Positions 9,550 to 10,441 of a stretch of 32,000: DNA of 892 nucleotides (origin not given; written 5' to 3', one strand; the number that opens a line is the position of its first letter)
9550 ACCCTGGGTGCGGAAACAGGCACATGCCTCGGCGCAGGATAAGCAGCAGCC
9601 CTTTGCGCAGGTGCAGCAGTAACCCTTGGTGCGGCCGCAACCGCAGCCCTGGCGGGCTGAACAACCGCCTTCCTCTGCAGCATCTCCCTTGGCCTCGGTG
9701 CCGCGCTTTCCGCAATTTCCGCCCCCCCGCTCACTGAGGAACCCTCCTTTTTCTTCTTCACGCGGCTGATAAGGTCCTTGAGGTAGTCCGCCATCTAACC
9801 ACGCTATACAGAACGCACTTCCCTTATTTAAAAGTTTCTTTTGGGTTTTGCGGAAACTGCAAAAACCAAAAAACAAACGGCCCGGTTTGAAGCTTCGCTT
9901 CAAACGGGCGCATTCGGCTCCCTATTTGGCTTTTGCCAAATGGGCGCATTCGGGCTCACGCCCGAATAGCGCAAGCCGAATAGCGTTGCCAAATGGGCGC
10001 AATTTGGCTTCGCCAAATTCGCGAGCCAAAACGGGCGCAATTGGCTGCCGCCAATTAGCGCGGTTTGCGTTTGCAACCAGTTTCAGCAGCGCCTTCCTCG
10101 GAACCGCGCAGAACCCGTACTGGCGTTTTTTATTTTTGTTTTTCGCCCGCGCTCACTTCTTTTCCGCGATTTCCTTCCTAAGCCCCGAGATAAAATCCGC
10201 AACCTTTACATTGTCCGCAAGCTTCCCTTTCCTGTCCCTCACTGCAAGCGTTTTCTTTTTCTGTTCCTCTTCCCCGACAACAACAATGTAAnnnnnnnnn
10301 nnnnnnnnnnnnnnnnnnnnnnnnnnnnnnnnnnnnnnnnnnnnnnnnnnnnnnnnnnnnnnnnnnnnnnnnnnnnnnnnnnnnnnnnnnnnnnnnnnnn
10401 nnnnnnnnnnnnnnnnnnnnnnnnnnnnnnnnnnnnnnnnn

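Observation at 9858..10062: Nested array of bulged hairpin repeats between thrS and the pilus-operon promoter: candidate structured ncRNA, REP/MITE-like element or regulator-binding array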

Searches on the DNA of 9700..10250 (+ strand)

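Call 49: search_rna_families(source=window, start=9700, end=10250, threshold=evalue, max_evalue=10)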
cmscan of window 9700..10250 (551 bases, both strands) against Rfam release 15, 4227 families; matches with E-value up to 10: 4.
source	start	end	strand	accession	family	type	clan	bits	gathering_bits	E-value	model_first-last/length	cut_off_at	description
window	9833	9876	-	RF03956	mir-737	Gene; miRNA;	-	20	60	1.7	1-63/63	no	mir-737 microRNA precursor family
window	9846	9935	-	RF01742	lactis-plasmid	Gene; sRNA;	-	16.6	70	7.5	1-106/106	no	lactis-plasmid RNA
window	9879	9941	-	RF02564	naRNA4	Gene; sRNA;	-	16.2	59.5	2.3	1-77/77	no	Nucleoid-associated noncoding RNA 4 (CssrE)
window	9833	9876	-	RF03462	mir-4677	Gene; miRNA;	-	15.4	80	3.7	1-59/59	no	mir-4677 microRNA precursor family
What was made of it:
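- On Any Rfam RNA family: In E-value mode the best E-value is 1.7 and the best score 20 bits, all far below each family's threshold (call 49).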

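Call 57: build_rna_model(alignment_id=A2, structure=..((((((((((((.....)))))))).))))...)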
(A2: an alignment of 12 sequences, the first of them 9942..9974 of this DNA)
Model R1 built from alignment A2 (12 sequences, 35 columns); structure: as given.
model positions 32; base pairs 12; branch points 0; effective number of sequences 12; information 1.163 bits per position. Calibrated on 0.2 Mb of random sequence (short: E-values are rough).
structure used (alignment columns):
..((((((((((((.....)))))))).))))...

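Call 58: search_with_rna_model(model_id=R1, sources=[window, L009, L019, L058, L059, L060, L061, L062, L063], max_evalue=10, filters=default)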
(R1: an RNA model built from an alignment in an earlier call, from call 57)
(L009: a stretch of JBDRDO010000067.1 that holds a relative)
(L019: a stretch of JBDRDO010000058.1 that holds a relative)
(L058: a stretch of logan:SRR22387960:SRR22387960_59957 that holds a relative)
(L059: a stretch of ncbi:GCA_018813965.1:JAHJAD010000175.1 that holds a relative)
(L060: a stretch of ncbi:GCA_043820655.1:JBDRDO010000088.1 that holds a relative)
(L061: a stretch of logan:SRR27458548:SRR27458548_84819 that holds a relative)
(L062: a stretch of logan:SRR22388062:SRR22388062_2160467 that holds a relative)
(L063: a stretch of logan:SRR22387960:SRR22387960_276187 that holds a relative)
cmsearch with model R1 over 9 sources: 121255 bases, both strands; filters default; matches with E-value up to 10: 18.
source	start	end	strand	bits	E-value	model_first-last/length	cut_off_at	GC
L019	4216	4247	-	43.4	2.1e-07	1-32/32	no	0.66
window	21670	21702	-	43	2.5e-07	1-32/32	no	0.61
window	9942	9974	+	42.2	3.8e-07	1-32/32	no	0.67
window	10033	10063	+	42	4.3e-07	1-32/32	no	0.68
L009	6831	6863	-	41.8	4.7e-07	1-32/32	no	0.61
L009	6894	6924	+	41.7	5.1e-07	1-32/32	no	0.68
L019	4242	4271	+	39.9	1.3e-06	1-32/32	no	0.6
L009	6858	6887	+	38.9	2.2e-06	1-32/32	no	0.67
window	9918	9947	-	36.7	7.3e-06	1-32/32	no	0.53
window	9995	10025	+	35.4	1.4e-05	1-32/32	no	0.58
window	21697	21728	+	34.3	2.5e-05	1-32/32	no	0.66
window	9878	9911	-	33.9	3.2e-05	1-32/32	no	0.65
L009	6870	6899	-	18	0.15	1-32/32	no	0.63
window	10036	10061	-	17.7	0.17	1-32/32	no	0.62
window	9996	10026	-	17.2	0.22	1-32/32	no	0.58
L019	4248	4265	-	14.3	1.1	7-25/32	no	0.39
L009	6976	7003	-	11.4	4.8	1-32/32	no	0.5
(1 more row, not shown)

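Call 61: search_with_rna_model(model_id=R1, sources=[L048, L057, L064, L065, L066, L067, L068, L069, L070, L071, L072, L073, L074, L075, L076, L077], max_evalue=1, show_alignments=4)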
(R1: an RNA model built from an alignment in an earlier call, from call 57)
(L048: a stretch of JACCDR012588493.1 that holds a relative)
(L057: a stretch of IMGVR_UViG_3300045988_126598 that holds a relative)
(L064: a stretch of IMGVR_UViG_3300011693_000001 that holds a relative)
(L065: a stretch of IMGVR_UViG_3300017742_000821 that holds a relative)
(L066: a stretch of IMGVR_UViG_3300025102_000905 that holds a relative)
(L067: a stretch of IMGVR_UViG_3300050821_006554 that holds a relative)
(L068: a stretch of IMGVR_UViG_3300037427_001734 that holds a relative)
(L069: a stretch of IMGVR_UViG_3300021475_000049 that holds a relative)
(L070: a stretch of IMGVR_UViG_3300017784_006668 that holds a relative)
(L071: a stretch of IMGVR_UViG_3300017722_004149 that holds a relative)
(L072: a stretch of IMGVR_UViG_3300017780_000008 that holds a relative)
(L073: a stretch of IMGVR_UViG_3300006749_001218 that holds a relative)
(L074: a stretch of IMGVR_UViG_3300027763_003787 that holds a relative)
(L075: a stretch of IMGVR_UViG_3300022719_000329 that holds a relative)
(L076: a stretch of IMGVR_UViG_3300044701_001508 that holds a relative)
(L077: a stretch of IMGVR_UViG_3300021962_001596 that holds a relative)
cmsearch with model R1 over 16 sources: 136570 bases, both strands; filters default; matches with E-value up to 1: 6.
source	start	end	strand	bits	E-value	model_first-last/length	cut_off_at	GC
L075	4030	4061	-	32.3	8.4e-05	1-32/32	no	0.66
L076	610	643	-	22.3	0.017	1-32/32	no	0.53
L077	1843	1876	+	22.3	0.017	1-32/32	no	0.53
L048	2226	2253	-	18.3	0.14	1-32/32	no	0.5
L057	6105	6133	+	16.1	0.45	1-32/32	no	0.66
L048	2225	2252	+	16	0.47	1-32/32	no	0.5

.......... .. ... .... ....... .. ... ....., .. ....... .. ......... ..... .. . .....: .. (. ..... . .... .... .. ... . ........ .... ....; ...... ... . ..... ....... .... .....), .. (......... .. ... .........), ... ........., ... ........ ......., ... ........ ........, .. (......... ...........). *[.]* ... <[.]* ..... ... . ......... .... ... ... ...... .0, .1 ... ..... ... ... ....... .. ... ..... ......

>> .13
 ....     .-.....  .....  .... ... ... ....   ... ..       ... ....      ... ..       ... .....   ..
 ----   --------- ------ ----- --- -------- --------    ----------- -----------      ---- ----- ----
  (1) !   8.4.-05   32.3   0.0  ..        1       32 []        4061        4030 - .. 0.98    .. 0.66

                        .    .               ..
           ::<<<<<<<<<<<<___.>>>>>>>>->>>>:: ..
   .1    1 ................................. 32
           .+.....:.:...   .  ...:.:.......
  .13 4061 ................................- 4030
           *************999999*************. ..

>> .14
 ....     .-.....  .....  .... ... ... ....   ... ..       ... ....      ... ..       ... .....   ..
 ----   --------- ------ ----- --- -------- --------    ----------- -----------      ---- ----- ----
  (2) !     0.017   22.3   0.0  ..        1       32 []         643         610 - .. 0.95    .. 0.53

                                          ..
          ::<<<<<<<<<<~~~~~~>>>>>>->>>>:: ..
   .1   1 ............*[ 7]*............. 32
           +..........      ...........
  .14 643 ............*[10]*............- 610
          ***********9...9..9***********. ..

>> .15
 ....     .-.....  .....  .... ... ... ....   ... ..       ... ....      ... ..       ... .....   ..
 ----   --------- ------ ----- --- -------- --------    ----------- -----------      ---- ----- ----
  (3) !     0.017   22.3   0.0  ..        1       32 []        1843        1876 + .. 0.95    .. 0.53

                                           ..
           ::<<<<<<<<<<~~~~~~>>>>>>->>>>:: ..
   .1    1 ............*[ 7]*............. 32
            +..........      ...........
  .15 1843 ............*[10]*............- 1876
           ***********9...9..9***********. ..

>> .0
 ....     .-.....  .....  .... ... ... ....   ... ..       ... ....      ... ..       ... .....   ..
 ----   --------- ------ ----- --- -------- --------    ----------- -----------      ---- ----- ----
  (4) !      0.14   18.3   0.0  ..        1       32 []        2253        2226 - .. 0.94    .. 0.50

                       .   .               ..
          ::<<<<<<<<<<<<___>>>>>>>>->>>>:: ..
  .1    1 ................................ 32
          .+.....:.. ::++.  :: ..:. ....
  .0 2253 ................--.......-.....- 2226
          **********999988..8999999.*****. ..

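Call 71: search_with_rna_model(model_id=R1, sources=[L078, L079, L080, L081], max_evalue=5)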
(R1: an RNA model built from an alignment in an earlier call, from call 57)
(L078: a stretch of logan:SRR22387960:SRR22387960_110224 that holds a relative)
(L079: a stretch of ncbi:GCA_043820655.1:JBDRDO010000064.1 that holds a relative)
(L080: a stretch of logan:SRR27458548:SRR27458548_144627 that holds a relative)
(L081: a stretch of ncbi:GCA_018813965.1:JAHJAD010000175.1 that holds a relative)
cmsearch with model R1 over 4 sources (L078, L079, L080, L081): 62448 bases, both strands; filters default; matches with E-value up to 5: 6.
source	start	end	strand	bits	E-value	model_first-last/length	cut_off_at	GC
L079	5858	5889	-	30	0.00013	1-32/32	no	0.56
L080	5858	5889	-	30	0.00013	1-32/32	no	0.56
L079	5884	5913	+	24.2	0.0028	1-32/32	no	0.6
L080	5884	5913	+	24.2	0.0028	1-32/32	no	0.6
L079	5864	5883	+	16.6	0.16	7-25/32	no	0.35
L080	5864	5883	+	16.6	0.16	7-25/32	no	0.35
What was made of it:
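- On REP (GTAG/CGTC super-families): Observed density is 2 loci in 32 kb here and 1 locus in about 30 kb of unselected DNA of the other genome (calls 58, 71).
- The RNA would therefore carry different bulges (calls 58, 71).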

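Call 77: search_with_rna_model(model_id=R1, sources=[window, L058, L063, L078], max_evalue=10, filters=off)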
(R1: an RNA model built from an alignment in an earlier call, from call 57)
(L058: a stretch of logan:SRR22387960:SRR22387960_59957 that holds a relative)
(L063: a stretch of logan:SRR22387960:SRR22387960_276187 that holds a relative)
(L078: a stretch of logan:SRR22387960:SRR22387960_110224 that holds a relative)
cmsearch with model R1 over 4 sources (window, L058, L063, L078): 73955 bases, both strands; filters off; matches with E-value up to 10: 35.
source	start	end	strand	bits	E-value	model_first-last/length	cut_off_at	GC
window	21670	21702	-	43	1.5e-07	1-32/32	no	0.61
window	9942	9974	+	42.2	2.3e-07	1-32/32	no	0.67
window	10033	10063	+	42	2.7e-07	1-32/32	no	0.68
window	9918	9947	-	36.7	4.4e-06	1-32/32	no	0.53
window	9995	10025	+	35.4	8.5e-06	1-32/32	no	0.58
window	21697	21728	+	34.3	1.5e-05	1-32/32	no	0.66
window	9878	9911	-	33.9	1.9e-05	1-32/32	no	0.65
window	10036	10061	-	17.7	0.11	1-32/32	no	0.62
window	9996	10026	-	17.2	0.14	1-32/32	no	0.58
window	21677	21696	+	13.4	1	7-25/32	no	0.4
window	1511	1539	-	13.4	1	1-32/32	no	0.45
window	9948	9967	-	13.2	1.2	7-25/32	no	0.6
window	9924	9941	+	11.8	2.4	7-25/32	no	0.33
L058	15407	15435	+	11.3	3.1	1-32/32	no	0.41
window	15718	15736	-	11.2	3.4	1-32/32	no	0.79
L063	10018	10040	+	10.4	5.1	1-32/32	no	0.87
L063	1838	1851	+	10.2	5.7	1-32/32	no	0.93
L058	5752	5769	+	10.1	5.9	1-32/32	no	0.83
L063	9507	9521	-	10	6.2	1-32/32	no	0.8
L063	8986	9002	-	9.5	8.2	1-32/32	no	0.76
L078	8039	8070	-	9.2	9.6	1-32/32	no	0.62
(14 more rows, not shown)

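Call 89: search_dna_similar(query=window:9874-10069:+, collection=plasmids, mode=distant, max_evalue=0.01, max_rows=10)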
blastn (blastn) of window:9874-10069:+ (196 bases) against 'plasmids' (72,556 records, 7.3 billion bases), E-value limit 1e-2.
No match.

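Call 90: search_dna_similar(query=window:9874-10069:+, collection=phages, mode=distant, max_evalue=0.01, max_rows=10)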
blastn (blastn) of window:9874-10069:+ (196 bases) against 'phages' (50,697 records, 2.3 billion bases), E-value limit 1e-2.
No match.
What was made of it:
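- Tried and rejected: No match (calls 89, 90).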

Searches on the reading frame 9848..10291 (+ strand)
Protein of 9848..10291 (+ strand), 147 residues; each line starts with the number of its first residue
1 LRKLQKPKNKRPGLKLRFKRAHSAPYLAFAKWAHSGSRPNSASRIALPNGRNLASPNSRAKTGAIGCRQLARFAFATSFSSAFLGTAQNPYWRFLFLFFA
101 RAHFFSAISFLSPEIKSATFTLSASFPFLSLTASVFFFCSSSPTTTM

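Call 65: search_protein_families(library=pfam, proteins=[window:9848-10291:+], max_evalue=0.001)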
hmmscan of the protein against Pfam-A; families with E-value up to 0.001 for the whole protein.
window:9848-10291:+ (147 aa): 0 families
